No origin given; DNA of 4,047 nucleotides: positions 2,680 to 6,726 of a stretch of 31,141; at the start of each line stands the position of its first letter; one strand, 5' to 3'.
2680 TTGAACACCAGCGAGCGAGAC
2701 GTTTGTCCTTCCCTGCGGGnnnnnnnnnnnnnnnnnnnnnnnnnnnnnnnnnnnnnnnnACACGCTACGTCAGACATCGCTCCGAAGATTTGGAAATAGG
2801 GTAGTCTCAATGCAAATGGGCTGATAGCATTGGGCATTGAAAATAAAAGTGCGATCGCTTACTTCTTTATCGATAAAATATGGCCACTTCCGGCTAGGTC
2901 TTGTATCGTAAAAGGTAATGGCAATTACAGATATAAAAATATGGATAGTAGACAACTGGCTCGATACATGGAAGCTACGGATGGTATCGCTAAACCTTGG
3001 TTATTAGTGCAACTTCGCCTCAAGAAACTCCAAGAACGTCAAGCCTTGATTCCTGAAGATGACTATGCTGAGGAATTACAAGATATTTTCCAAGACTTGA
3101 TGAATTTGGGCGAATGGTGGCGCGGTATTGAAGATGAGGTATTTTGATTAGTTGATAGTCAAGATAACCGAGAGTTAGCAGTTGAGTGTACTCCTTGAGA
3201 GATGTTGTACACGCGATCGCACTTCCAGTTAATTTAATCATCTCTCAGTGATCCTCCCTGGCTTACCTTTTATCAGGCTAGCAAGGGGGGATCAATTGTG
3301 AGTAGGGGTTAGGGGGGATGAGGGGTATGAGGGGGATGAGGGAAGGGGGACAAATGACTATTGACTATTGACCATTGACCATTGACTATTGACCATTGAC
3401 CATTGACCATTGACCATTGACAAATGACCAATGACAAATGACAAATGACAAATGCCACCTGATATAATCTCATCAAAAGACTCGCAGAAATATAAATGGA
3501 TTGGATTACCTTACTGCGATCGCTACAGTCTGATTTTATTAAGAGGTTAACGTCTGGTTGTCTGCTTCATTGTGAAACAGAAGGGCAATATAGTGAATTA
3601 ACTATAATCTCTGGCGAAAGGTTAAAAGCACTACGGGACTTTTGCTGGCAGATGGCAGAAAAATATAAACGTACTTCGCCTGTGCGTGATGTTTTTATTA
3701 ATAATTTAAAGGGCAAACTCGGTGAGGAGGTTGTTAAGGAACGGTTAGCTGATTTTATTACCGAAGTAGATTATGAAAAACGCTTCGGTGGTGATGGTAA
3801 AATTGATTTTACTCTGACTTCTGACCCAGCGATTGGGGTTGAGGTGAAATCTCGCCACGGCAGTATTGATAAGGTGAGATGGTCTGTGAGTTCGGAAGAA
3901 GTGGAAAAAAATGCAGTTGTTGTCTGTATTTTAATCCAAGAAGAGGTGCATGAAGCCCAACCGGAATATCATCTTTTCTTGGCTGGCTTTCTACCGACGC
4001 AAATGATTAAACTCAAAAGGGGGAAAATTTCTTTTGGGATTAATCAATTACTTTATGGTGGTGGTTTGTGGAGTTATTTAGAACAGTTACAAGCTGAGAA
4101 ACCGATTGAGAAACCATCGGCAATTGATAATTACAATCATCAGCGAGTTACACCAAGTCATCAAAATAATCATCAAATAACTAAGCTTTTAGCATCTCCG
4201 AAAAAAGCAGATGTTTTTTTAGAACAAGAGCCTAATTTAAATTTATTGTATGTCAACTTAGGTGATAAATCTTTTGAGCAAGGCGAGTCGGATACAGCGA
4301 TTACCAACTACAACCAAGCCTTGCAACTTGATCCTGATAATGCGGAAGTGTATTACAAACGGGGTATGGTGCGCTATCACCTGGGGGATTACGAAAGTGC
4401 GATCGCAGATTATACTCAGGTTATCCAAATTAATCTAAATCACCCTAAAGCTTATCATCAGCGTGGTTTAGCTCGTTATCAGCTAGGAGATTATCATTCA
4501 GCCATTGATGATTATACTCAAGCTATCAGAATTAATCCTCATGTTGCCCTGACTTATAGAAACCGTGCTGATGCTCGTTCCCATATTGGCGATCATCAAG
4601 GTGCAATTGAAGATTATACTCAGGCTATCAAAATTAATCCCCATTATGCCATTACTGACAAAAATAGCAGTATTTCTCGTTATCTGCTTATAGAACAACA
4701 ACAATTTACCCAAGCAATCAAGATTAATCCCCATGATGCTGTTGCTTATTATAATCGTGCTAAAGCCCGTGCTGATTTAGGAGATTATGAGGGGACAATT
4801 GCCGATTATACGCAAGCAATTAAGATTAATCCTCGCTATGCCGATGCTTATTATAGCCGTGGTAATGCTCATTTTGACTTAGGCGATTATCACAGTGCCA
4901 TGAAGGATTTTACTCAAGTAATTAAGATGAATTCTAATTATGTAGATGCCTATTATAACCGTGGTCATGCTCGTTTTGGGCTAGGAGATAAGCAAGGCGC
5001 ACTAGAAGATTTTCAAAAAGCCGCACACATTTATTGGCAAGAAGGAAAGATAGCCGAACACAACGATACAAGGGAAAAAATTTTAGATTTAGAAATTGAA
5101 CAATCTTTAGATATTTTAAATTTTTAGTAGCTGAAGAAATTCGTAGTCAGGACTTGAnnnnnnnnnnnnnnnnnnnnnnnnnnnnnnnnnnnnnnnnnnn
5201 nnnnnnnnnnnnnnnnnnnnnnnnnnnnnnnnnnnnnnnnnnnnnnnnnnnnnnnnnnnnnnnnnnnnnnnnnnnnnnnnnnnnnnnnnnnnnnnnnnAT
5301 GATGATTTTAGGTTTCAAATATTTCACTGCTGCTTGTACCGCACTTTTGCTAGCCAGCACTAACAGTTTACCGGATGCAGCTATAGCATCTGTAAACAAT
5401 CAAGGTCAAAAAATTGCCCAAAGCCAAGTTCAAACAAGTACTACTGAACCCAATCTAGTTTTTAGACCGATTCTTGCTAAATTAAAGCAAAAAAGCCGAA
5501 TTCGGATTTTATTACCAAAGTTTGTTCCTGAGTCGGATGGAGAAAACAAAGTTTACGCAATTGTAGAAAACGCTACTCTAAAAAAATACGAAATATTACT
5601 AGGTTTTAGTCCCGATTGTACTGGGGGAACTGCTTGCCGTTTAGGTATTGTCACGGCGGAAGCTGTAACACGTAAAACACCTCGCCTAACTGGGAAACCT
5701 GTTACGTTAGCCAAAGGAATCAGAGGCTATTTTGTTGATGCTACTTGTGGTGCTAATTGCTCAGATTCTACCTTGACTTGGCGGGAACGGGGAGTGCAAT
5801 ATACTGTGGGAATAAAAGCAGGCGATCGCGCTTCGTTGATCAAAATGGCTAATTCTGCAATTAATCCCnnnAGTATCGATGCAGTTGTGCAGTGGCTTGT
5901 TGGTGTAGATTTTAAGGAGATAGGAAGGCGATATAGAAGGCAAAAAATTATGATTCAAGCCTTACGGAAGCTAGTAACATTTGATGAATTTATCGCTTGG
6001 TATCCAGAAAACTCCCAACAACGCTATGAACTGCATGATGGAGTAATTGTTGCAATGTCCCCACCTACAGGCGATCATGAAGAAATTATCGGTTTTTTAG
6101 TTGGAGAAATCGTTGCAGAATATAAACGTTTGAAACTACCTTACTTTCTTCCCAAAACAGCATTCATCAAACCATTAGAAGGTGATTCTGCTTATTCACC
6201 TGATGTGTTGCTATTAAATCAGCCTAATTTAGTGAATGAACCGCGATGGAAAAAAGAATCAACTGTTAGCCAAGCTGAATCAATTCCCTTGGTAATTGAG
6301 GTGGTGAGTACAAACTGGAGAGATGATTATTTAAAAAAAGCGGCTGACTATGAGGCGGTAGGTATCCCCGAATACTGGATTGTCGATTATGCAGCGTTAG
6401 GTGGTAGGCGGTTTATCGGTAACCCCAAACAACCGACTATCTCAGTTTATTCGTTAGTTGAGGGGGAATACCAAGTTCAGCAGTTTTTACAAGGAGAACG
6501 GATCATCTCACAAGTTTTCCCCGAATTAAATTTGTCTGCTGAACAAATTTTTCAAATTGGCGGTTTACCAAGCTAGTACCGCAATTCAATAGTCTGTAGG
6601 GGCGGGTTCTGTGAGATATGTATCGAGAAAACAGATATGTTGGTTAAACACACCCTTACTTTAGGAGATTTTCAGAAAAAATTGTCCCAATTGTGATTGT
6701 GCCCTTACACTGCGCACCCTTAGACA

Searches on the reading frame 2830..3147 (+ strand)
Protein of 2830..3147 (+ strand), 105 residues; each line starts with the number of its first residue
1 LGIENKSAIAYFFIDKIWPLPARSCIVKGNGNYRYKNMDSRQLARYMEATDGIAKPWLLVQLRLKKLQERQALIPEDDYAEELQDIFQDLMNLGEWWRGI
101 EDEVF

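Call 5: search_protein_families(library=pfam, proteins=[window:2830-3147:+], max_evalue=0.1)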
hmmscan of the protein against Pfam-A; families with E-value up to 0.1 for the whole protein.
window:2830-3147:+ (105 aa): 0 families

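Call 6: search_protein_families(library=padloc, proteins=[window:2830-3147:+], max_evalue=0.1)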
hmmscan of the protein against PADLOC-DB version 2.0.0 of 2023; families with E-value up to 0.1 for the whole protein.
window:2830-3147:+ (105 aa): 0 families

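Call 7: search_protein_families(library=ncbifam, proteins=[window:2830-3147:+], max_evalue=0.1)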
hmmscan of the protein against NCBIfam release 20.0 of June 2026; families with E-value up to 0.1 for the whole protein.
window:2830-3147:+ (105 aa): 0 families

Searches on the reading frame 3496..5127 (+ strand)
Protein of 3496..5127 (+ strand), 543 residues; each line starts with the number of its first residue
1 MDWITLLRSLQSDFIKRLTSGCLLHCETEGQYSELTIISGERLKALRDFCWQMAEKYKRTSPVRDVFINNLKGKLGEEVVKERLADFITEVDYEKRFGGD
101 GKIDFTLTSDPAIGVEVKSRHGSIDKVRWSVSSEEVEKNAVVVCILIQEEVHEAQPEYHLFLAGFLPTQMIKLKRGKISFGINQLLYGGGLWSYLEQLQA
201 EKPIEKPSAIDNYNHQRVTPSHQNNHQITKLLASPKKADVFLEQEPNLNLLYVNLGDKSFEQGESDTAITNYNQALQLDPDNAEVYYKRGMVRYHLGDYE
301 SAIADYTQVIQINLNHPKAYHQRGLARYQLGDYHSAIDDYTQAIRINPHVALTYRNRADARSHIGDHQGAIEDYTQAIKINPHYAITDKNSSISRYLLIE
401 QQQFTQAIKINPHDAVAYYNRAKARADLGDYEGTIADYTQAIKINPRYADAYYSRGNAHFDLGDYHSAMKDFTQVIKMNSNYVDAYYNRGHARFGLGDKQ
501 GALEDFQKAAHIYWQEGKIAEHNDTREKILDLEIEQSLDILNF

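Call 5: search_protein_families(library=pfam, proteins=[window:3496-5127:+], max_evalue=0.1)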
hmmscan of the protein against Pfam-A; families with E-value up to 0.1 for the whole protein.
window:3496-5127:+ (543 aa): 29 families (the best 25 are shown)
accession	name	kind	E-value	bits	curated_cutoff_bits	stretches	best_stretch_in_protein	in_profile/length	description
PF00515.34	TPR_1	-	1.9e-60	198.8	27.8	7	317-349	1-33/34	Tetratricopeptide repeat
PF13414.12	TPR_11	-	8.2e-54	179.5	26.8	7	256-297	1-42/42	TPR repeat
PF07719.23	TPR_2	-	2.6e-50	164.8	27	7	317-349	1-33/34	Tetratricopeptide repeat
PF13181.12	TPR_8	-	4.4e-43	142.2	25.7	7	449-481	1-33/34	Tetratricopeptide repeat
PF13431.12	TPR_17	-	4.7e-34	114.2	24.4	5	272-303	2-33/34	Tetratricopeptide repeat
PF13371.12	TPR_9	-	6.1e-33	113.1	35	6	262-311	8-57/73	Tetratricopeptide repeat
PF13432.12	TPR_16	-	1.7e-32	111.9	32.7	5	453-515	1-63/65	Tetratricopeptide repeat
PF13424.12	TPR_12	-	5.2e-22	78.3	30.1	5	283-346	3-74/77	Tetratricopeptide repeat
PF13174.12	TPR_6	-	3.8e-20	71.5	26.3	1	284-311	1-28/33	Tetratricopeptide repeat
PF14559.12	TPR_19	-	6.3e-20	71.7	25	2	260-316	2-58/68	Tetratricopeptide repeat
PF13428.12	TPR_14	-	2.9e-18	65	23.5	2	260-289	12-41/44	Tetratricopeptide repeat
PF25575.1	TPR_BSK1_C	-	2.5e-11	43.9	42.2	3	288-350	47-110/118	Serine/threonine-protein kinase BSK1-like, TPR repeats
PF12895.13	ANAPC3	-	1e-08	35.8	27.2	1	262-338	2-77/82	Anaphase-promoting complex, cyclosome, subunit 3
PF14561.12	TPR_20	-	1.5e-08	35.3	25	1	266-339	5-73/90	Tetratricopeptide repeat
PF23914.1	TPR_CcmH_CycH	-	3.9e-07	30.5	42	1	243-346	44-150/158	Cytochrome c-type biogenesis protein H TPR domain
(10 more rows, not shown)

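Call 6: search_protein_families(library=padloc, proteins=[window:3496-5127:+], max_evalue=0.1)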
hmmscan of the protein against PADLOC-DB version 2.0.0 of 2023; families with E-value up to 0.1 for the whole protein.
window:3496-5127:+ (543 aa): 3 families
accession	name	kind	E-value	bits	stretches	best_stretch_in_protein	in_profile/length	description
PDLC01171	TPR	-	5.1e-05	20.4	1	289-379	222-315/504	TPR repeats containing protein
PDLC01092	C3a198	-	0.0053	13.7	0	289-381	241-336/523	TPR protein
PDLC04781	PDC-M71B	-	0.0059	13.4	1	208-303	113-204/515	-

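Call 7: search_protein_families(library=ncbifam, proteins=[window:3496-5127:+], max_evalue=0.1)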
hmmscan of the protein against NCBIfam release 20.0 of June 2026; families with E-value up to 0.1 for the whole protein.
window:3496-5127:+ (543 aa): 32 families (the best 25 are shown)
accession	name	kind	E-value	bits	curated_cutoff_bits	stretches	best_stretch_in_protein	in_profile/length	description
TIGR02917.1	PEP_TPR_lipo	equivalog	5.7e-35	120.5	312.2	2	262-512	172-426/899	XrtA/PEP-CTERM system TPR-repeat protein PrsT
NF040959.1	MamA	equivalog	2e-28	99.2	200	2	254-380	76-202/204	magnetosome protein MamA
TIGR00990.1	3a0801s09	subfamily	4.2e-26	91.7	757.25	3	405-511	322-427/615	mitochondrial import receptor subunit TOM70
TIGR02521.1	type_IV_pilW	equivalog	1.5e-19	70.5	154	2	251-385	33-169/234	type IV pilus biogenesis/stability protein PilW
TIGR02552.1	LcrH_SycD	equivalog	5.7e-18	64.9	104.8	2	259-320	62-125/136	SycD/LcrH family type III secretion system chaperone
NF047507.1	TPR_BatC_Lepto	exception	8.5e-18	64.6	175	2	253-354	28-133/214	TPR repeat-containing protein BatC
NF047371.1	FlcA_CTERM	equivalog_domain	8.5e-18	64.1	300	2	239-345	428-535/646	periplasmic flagellar collar protein FlcA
NF047558.1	TPR_END_plus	domain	9.9e-17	60.6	32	1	417-449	1-33/56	TPR end-of-group domain-containing protein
NF033920.0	C39_PA2778_fam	equivalog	2.2e-16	60.1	150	3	415-511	156-252/255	PA2778 family cysteine peptidase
NF008391.2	PRK11189.1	equivalog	3e-16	59.8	250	2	282-377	64-159/297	lipoprotein NlpI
NF033762.1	social_mot_Tgl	equivalog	6.4e-16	58.4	225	2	265-356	82-175/252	social motility TPR repeat lipoprotein Tgl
NF002725.1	PRK02603.1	equivalog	8.7e-12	45.4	143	3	319-392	37-113/173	photosystem I assembly protein Ycf3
NF033758.1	gliding_GltE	equivalog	7.3e-11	41.7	225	3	297-376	270-350/411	adventurous gliding motility TPR repeat lipoprotein GltE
NF008520.0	PRK11447.1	equivalog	2.2e-10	39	858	1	236-378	590-738/1157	cellulose synthase complex outer membrane protein BcsC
TIGR04510.1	mod_pep_cyc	subfamily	2.6e-10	39.5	400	2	414-513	397-497/814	putative peptide modification system cyclase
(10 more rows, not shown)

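Call 11: find_encoding_contigs(protein=window:3496-5127:+, flank=10000, max_places=6)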
Protein window:3496-5127:+ (543 aa): 2 contigs read that carry it; 1 place shown.
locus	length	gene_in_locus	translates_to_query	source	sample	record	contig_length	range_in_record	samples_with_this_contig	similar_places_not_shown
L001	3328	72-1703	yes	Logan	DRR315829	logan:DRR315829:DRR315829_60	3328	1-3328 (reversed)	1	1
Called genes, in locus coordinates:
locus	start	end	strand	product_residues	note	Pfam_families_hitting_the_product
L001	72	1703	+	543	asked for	PF13432:TPR_16, PF13414:TPR_11, PF13424:TPR_12, PF13414:TPR_11, PF00515:TPR_1, PF00515:TPR_1, PF13414:TPR_11, PF00515:TPR_1, +28 more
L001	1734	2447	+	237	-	-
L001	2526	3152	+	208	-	PF05685:Uma2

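Call 60: list_cluster_members(proteins=[P0242, P0243, P0245, P0289, P0275, window:3496-5127:+])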
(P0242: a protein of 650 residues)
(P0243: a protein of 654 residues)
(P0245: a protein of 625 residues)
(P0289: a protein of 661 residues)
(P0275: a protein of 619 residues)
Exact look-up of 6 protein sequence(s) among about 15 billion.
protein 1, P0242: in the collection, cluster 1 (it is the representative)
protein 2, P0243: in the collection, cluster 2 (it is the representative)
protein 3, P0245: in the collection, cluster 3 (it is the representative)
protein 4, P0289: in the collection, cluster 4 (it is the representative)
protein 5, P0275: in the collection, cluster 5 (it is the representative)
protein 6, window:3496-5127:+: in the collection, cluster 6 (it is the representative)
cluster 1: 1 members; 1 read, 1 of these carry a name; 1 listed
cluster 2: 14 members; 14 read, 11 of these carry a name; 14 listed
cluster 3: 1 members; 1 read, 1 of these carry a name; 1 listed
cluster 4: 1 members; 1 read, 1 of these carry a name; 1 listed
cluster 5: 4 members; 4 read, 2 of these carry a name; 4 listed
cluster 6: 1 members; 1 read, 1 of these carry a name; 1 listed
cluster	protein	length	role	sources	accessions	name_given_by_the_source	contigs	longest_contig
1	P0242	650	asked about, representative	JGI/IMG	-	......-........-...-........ exonuclease RecJ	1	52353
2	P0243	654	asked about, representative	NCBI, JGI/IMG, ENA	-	tetratricopeptide (TPR) repeat protein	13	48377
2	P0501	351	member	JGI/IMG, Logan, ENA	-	hypothetical protein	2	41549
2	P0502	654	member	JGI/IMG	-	tetratricopeptide (TPR) repeat protein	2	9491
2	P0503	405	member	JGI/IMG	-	tetratricopeptide (TPR) repeat protein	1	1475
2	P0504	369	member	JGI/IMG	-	tetratricopeptide (TPR) repeat protein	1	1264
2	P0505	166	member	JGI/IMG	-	hypothetical protein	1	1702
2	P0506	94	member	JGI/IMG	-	hypothetical protein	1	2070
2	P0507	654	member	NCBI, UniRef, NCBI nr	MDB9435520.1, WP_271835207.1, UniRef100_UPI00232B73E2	GUN4 domain-containing protein [Dolichospermum lemmermannii CS-548] | GUN4 domain-containing protein n=1 Tax=Dolichospermum lemmermannii TaxID=54295 ... | GUN4 domain-containing protein [Dolichospermum lemmermannii]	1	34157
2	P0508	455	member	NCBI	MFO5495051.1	MAG: GUN4 domain-containing protein, partial [Cuspidothrix sp.]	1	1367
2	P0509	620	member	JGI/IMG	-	tetratricopeptide (TPR) repeat protein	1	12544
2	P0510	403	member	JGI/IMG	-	tetratricopeptide (TPR) repeat protein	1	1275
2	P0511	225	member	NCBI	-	-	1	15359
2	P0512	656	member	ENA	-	-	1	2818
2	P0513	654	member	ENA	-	-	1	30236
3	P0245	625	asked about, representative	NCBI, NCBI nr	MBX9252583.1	tetratricopeptide repeat protein [Desmonostoc muscorum CCALA 125]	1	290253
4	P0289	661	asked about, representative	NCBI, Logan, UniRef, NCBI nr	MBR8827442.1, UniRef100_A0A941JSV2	MAG: SUMF1/EgtB/PvdO family nonheme iron enzyme [Gomphosphaeria aponina SAG 52.96 = DSM ... | SUMF1/EgtB/PvdO family nonheme iron enzyme n=1 Tax=Gomphosphaeria aponina SAG 52.96 = DSM ... | SUMF1/EgtB/PvdO family nonheme iron enzyme [Gomphosphaeria aponina SAG 52.96 = DSM 107014]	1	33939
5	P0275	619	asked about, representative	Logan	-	-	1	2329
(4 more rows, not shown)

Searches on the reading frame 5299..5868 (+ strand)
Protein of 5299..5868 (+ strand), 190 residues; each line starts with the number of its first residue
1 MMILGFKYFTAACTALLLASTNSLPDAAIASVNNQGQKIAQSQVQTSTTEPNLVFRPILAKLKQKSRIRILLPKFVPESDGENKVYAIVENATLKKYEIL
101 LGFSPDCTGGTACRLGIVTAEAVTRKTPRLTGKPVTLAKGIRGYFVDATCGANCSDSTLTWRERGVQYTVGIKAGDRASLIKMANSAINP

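Call 8: search_protein_families(library=pfam, proteins=[window:5299-5868:+], max_evalue=10)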
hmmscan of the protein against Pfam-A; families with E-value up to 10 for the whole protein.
seq(190 aa): 1 family
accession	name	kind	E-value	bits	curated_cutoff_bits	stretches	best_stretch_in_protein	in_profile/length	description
PF16723.11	DUF5065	-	0.058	14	26.8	1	47-99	55-108/156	Domain of unknown function (DUF5065)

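Call 10: search_protein_families(library=phrogs, proteins=[window:5299-5868:+], max_evalue=10)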
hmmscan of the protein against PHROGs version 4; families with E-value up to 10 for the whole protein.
seq(190 aa): 1 family
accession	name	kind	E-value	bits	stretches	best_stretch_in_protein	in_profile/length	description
phrog_12081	-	lysis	0.1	13.4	1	144-182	80-119/129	Rz-like spanin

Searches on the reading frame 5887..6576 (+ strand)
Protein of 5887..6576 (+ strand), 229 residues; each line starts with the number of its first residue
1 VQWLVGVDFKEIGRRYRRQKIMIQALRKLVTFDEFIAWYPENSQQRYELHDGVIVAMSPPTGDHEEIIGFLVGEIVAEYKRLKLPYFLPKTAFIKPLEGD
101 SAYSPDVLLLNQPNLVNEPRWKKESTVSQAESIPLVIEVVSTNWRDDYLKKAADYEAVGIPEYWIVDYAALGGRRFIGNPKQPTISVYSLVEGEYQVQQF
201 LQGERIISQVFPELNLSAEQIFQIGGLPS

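Call 5: search_protein_families(library=pfam, proteins=[window:5887-6576:+], max_evalue=0.1)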
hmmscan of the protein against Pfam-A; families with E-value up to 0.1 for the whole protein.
window:5887-6576:+ (229 aa): 1 family
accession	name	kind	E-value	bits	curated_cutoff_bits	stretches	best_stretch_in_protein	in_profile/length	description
PF05685.18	Uma2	-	8.8e-38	129.9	27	1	32-218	1-171/172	Putative restriction endonuclease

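Call 6: search_protein_families(library=padloc, proteins=[window:5887-6576:+], max_evalue=0.1)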
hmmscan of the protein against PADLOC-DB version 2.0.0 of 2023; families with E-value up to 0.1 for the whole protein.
window:5887-6576:+ (229 aa): 5 families
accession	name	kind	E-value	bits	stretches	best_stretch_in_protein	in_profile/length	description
PDLC04835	PDC-S03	-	1.4e-100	333.1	1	22-225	1-203/207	-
PDLC04833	PDC-S03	-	6.7e-46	154.4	1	16-223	10-204/207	-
PDLC04832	PDC-S03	-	6.7e-23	79.4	1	26-223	5-187/188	-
PDLC04834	PDC-S03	-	1.7e-16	58.5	1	27-223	6-183/184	-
PDLC04943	PDC-S17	-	0.00074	17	0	134-195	114-158/199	-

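Call 7: search_protein_families(library=ncbifam, proteins=[window:5887-6576:+], max_evalue=0.1)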
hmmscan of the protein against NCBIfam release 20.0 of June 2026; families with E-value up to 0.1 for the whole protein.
window:5887-6576:+ (229 aa): 0 families
